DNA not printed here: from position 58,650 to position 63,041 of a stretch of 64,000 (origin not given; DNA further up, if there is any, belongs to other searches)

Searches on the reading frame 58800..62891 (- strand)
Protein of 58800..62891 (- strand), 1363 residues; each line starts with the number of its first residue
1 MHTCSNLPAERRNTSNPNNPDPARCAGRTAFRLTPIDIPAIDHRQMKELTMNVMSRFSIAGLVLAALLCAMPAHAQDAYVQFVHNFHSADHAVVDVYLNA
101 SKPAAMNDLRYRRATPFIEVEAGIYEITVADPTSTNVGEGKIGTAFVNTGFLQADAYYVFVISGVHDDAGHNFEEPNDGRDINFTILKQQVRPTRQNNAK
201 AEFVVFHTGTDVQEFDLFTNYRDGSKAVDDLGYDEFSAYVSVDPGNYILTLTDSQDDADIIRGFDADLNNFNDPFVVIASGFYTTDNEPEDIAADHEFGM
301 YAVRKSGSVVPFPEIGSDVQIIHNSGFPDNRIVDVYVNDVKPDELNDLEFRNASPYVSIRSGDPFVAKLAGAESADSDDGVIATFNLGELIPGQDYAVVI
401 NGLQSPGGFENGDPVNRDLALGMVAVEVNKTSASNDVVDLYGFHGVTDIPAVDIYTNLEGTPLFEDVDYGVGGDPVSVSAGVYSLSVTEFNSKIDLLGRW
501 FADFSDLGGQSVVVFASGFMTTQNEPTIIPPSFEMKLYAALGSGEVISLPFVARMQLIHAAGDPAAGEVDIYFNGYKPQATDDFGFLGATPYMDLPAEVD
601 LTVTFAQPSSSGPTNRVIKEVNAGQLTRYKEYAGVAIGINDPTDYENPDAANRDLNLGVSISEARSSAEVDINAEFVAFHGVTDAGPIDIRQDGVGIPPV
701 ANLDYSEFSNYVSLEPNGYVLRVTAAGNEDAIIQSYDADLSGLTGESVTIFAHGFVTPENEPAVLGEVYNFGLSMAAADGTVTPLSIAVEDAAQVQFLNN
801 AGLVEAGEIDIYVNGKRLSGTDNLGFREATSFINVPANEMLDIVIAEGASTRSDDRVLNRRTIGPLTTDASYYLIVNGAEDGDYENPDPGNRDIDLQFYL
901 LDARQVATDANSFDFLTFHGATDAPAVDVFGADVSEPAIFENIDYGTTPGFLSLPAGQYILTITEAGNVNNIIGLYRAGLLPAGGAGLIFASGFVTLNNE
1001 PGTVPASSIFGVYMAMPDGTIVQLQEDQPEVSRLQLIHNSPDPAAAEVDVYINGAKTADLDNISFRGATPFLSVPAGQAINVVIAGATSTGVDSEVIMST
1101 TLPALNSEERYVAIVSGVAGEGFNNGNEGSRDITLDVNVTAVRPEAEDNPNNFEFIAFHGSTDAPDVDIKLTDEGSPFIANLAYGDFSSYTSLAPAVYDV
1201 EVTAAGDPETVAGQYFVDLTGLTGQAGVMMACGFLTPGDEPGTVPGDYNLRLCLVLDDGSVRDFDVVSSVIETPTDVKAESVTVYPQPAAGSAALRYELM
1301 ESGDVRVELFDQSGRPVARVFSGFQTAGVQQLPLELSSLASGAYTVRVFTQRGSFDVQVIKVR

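Call 13: search_protein_families(library=pfam, proteins=[window:58800-62891:-], max_evalue=0.0001)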
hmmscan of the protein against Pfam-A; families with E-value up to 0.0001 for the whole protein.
window:58800-62891:- (1363 aa): 2 families
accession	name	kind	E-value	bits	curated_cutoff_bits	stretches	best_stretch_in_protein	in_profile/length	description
PF14344.12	DUF4397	-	1.9e-64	216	30.6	6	1033-1118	2-80/119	Domain of unknown function (DUF4397)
PF18962.6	Por_Secre_tail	-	6e-06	26.9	27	0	1284-1354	1-68/75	Secretion system C-terminal sorting domain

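Call 82: find_encoding_contigs(protein=window:58800-62891:-, flank=10000, max_places=2)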
Protein window:58800-62891:- (1363 aa): no gene with exactly this product is on record in the collection.
